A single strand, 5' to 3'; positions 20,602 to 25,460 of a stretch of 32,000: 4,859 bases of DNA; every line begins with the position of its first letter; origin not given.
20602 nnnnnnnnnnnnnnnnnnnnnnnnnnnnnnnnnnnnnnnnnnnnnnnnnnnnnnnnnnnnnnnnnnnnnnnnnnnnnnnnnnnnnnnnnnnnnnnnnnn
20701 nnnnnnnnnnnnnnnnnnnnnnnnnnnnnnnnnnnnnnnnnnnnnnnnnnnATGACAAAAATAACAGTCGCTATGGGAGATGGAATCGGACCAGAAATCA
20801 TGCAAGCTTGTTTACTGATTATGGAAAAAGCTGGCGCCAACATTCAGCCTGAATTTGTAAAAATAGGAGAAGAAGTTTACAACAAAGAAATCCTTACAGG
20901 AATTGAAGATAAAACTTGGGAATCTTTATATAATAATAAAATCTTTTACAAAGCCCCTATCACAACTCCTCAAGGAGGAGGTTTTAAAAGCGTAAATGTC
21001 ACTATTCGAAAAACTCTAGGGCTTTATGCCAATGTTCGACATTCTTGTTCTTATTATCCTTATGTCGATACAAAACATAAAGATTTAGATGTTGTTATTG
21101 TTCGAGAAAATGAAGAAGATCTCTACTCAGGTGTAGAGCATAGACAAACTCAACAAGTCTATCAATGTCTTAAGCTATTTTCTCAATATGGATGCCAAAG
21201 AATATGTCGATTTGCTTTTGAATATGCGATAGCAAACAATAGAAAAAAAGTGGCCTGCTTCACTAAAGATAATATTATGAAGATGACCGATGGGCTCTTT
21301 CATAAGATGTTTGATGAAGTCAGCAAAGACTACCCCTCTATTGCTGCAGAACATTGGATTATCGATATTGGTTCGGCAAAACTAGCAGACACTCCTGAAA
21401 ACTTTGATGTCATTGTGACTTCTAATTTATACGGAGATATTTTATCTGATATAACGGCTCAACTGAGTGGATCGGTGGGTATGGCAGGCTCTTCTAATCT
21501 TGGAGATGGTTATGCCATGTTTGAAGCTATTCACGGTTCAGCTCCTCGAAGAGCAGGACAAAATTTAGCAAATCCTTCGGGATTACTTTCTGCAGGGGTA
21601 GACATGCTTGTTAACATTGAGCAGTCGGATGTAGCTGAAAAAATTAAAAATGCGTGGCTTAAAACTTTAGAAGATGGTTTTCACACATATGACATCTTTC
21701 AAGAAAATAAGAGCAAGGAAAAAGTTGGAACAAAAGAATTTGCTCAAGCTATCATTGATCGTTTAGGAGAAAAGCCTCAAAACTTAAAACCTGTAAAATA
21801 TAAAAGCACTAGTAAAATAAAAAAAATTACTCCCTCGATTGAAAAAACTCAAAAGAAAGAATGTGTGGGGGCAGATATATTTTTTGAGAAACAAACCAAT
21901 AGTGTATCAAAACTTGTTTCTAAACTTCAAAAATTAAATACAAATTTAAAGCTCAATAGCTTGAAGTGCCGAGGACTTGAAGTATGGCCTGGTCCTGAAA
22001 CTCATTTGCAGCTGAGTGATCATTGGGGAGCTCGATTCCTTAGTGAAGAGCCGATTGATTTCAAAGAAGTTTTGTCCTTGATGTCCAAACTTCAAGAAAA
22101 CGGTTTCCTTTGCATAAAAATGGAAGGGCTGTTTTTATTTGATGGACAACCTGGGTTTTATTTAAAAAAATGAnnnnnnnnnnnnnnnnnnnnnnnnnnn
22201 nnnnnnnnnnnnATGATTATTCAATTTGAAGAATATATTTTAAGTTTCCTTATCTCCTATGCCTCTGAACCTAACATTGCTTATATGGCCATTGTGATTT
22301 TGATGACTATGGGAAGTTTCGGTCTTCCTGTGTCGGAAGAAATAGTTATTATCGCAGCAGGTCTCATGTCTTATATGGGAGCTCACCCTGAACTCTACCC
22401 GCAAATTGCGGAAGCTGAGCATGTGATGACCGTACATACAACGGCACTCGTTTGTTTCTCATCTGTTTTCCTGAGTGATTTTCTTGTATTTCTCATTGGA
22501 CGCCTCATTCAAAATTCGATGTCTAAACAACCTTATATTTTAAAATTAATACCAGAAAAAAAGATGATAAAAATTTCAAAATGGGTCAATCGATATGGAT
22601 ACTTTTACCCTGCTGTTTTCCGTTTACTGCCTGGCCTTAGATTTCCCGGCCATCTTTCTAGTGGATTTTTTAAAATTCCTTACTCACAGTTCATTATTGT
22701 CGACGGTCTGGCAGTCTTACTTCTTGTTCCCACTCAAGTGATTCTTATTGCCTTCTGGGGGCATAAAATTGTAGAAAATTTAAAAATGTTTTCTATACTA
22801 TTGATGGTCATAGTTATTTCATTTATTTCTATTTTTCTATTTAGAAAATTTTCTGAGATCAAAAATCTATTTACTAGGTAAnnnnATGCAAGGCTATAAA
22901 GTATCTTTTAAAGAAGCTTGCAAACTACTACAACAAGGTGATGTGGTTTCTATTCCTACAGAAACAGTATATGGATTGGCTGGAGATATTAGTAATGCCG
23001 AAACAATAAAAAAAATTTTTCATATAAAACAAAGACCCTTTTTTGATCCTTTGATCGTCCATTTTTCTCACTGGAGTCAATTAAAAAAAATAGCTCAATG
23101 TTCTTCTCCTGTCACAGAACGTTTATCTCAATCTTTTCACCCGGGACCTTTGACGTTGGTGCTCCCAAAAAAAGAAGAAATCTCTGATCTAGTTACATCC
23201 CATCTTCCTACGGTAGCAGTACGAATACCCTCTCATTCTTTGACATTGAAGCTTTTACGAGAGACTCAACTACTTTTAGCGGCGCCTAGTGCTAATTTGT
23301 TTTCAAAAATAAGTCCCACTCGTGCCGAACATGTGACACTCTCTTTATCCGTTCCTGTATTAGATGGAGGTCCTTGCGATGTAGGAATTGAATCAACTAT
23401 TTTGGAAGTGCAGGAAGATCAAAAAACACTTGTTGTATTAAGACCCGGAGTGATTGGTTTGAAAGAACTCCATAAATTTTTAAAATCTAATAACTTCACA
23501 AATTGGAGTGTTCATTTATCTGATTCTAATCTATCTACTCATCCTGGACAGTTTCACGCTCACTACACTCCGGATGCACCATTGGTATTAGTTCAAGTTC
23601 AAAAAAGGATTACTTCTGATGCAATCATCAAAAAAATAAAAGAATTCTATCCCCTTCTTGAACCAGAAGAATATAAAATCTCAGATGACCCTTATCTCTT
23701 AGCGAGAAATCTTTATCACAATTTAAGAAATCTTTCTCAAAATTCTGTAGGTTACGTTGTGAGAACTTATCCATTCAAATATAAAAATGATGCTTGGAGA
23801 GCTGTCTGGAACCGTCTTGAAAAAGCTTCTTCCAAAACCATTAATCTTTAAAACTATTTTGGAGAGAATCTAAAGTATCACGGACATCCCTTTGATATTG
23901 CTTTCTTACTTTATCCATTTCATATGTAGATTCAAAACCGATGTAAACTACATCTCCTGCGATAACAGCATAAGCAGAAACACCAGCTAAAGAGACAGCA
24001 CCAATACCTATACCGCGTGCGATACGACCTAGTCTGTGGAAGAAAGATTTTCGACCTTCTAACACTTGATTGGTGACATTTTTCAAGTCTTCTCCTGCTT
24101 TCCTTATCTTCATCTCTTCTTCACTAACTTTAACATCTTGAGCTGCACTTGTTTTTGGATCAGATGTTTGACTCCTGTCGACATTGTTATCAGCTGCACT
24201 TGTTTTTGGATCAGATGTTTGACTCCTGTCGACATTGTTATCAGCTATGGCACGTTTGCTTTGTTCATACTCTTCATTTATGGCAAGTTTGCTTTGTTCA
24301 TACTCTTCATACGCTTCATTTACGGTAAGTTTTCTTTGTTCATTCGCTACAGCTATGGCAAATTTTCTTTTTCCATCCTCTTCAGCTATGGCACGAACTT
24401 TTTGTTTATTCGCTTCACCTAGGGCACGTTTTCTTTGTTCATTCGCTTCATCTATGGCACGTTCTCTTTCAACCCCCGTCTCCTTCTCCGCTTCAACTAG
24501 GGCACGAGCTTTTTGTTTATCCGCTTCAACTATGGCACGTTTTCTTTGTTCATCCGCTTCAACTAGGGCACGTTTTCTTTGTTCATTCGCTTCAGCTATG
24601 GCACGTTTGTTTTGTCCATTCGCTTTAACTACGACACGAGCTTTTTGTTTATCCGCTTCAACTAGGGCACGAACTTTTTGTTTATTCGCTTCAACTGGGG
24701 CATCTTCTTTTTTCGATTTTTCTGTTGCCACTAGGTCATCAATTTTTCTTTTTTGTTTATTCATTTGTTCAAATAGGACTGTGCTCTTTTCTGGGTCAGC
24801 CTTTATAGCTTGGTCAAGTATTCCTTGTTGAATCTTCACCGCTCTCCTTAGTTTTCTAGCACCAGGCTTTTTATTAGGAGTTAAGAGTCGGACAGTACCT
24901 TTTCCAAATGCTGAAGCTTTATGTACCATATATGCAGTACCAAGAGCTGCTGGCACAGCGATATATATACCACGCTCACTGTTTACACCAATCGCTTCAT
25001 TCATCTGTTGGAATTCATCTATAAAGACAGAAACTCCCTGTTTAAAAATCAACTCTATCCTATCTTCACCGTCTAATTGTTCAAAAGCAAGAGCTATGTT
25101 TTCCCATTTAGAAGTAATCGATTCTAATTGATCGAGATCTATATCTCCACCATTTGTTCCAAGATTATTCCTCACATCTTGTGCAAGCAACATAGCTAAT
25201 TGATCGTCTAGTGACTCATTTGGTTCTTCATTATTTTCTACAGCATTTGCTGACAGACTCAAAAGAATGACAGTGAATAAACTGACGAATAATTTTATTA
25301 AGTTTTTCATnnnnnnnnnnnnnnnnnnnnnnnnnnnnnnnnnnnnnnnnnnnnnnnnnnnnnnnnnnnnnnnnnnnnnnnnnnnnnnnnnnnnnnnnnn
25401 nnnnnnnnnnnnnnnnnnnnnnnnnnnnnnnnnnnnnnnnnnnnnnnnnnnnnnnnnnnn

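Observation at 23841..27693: Two paralogs with near-identical ends but entirely different 11-residue repeat cores: a hypervariable, apolipoprotein/LEA-like amphipathic repeat protein family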

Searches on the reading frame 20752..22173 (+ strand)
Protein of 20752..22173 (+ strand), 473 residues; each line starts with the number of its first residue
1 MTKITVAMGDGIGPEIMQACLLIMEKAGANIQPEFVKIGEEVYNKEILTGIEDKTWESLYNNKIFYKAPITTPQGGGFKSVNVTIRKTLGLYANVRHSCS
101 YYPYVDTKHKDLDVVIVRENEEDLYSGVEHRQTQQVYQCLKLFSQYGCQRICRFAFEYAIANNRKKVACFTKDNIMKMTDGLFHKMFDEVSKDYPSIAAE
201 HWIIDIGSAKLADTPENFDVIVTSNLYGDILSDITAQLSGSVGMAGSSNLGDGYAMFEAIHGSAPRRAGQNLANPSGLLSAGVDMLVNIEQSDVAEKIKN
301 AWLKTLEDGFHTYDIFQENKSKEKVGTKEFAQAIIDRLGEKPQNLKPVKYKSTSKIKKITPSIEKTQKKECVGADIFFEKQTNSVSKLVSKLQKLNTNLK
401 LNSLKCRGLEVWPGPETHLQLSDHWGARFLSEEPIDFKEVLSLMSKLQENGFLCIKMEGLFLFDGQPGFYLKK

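Call 13: find_encoding_contigs(protein=window:20752-22173:+, flank=10000, max_places=6)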
Protein window:20752-22173:+ (473 aa): no gene with exactly this product is on record in the collection.

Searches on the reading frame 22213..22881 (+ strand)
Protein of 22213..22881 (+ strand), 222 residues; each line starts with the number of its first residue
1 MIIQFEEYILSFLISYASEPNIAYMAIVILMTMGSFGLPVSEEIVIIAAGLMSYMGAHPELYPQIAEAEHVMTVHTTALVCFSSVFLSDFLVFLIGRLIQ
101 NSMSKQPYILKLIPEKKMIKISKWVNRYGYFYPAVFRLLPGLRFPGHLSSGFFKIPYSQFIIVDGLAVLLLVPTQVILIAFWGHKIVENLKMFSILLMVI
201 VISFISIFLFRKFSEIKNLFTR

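Call 6: search_protein_families(library=pfam, proteins=[window:22213-22881:+], max_evalue=1)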
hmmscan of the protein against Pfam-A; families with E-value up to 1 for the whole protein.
window:22213-22881:+ (222 aa): 2 families
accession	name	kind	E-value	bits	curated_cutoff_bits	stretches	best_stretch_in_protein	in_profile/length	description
PF09335.16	VTT_dom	-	3.9e-09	37.5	33.9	1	63-170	18-112/123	VTT domain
PF19199.5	Phage_coatGP8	-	0.49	11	24.6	0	196-214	48-66/69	Phage major coat protein, Gp8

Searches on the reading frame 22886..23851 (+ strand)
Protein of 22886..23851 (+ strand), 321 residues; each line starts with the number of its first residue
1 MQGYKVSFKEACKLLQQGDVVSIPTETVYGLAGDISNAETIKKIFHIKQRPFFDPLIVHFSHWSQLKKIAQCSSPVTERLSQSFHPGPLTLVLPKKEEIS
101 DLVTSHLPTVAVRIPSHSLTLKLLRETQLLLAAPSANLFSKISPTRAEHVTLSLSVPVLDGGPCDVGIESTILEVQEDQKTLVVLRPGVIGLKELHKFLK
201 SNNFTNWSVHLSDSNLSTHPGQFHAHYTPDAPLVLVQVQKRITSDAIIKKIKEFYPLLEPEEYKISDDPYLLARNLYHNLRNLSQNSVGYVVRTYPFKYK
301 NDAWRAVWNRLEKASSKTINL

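Call 6: search_protein_families(library=pfam, proteins=[window:22886-23851:+], max_evalue=1)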
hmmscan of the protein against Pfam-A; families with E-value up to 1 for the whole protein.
window:22886-23851:+ (321 aa): 2 families
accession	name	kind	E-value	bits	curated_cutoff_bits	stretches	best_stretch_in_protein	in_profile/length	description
PF01300.24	Sua5_yciO_yrdC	-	3.2e-47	160.8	25.1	1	14-188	2-178/178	Telomere recombination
PF03481.19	Sua5_C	-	1.4e-12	48.7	22.9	1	213-316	21-136/136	Threonylcarbamoyl-AMP synthase, C-terminal domain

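Call 12: find_related_loci(query=window:22886-23851:+, collection=genome_contigs, flank=10000)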
Query window:22886-23851:+ (321 aa) in genome_contigs; peptide patterns used: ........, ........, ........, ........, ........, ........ (x = any residue, [..] = any of these).
502 stretches matched a pattern; 2 encode a relative of the query (tblastn E <= 1e-3); 2 distinct loci.
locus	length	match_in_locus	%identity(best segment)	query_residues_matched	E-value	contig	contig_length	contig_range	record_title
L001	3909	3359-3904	53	11-190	4e-47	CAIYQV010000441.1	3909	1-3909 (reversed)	MAG: uncultured Flavobacteriia bacterium isolate ErkenSummer_bin-5760 genome assembly, contig: bin-5760:441/504, whole g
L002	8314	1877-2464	27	7-201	2e-20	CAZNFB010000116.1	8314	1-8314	MAG TPA_asm: uncultured Desulfobacteraceae bacterium isolate SRP141559_co1_158 genome assembly, contig: NODE_5261_length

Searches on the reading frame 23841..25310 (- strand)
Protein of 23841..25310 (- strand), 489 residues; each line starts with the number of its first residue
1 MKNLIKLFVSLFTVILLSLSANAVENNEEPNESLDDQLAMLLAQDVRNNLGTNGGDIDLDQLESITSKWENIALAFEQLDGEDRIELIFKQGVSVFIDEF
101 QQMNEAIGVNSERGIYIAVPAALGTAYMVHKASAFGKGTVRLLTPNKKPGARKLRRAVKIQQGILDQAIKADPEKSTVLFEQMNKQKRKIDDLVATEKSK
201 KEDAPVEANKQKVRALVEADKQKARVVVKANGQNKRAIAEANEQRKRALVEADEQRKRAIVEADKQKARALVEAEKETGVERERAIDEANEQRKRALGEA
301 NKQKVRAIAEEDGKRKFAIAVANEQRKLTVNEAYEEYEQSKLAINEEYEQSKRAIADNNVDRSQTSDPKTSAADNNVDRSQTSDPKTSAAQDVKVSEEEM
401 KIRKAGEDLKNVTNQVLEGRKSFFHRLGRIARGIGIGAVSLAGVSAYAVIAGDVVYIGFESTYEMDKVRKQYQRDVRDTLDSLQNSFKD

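Call 6: search_protein_families(library=pfam, proteins=[window:23841-25310:-], max_evalue=1)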
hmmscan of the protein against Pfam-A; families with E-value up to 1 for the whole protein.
window:23841-25310:- (489 aa): 0 families

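Call 7: search_protein_families(library=ncbifam, proteins=[window:23841-25310:-], max_evalue=1)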
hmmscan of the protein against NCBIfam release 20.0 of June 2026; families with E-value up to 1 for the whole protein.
window:23841-25310:- (489 aa): 0 families

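Call 9: find_encoding_contigs(protein=window:23841-25310:-, flank=10000, max_places=6)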
Protein window:23841-25310:- (489 aa): no gene with exactly this product is on record in the collection.

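Call 10: find_homologous_proteins(query=window:23841-25310:-, max_evalue=0.001)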
Query window:23841-25310:-: 8000 candidates shared short words with the query, none scored E <= 0.001.

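Call 42: predict_structure(alignment_id=A1)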
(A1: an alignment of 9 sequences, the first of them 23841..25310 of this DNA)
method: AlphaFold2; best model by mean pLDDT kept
length: 489 residues; sequences in the alignment: 9
mean_pLDDT: 55.0   pTM: 0.30
mean pLDDT of the five models: 55.0, 53.4, 49.8, 46.9, 45.3
residues with pLDDT >= 90: 0; 70-90: 121; 50-70: 174; < 50: 194
segments of 3 or more residues with pLDDT < 50: 1-32, 51-56, 132-165, 167-169, 193-204, 277-279, 361-400, 402-454, 487-489
pLDDT, mean of each block of 10 residues (from residue 1): 38 34 29 49 57 48 58 57 62 66 55 54 53 39 30 40 46 51 56 47 52 71 67 75 85 84 78 58 70 78 82 79 75 76 75 60 40 30 37 43 41 36 33 29 31 51 67 71 55
secondary structure, 60 per line:
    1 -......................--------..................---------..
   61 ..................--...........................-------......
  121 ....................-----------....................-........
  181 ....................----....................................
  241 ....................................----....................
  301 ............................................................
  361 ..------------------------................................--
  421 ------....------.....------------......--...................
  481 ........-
elements in order: H2-23 H32-49 H59-78 H81-107 E115-120 H121-140 H152-171 H173-200 H205-276 H281-362 H387-418 H427-430 H437-441 E454-459 H462-488
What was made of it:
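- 24243..24692 (-): Hendecad array of A (residues 207-356, 13 units including one 15-residue and one 14-residue unit). AlphaFold2 predicts helices 205-276 and 281-362 with pLDDT 70-85 (call 42).
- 24141..24242 (-): 2 x 17-aa Pro/Ser/Thr-rich linker (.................) in A. B has it at 26236-26337. Predicted non-helical, pLDDT below 50 (call 42).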

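Call 78: search_protein_families(library=phrogs, proteins=[window:23841-25310:-], max_evalue=0.01)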
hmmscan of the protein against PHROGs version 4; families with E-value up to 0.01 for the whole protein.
window:23841-25310:- (489 aa): 0 families

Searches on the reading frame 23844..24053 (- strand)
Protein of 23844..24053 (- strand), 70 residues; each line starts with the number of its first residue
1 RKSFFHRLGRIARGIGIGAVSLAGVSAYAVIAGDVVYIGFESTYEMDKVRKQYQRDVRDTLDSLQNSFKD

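Call 41: find_related_loci(query=A3, collection=metagenome_contigs, flank=6000)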
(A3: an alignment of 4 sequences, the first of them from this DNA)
Query A3 (70 aa) in metagenome_contigs; peptide patterns used: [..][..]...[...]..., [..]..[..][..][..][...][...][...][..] (x = any residue, [..] = any of these).
344 stretches matched a pattern, but none encodes a relative of the query by tblastn (E <= 1e-3).
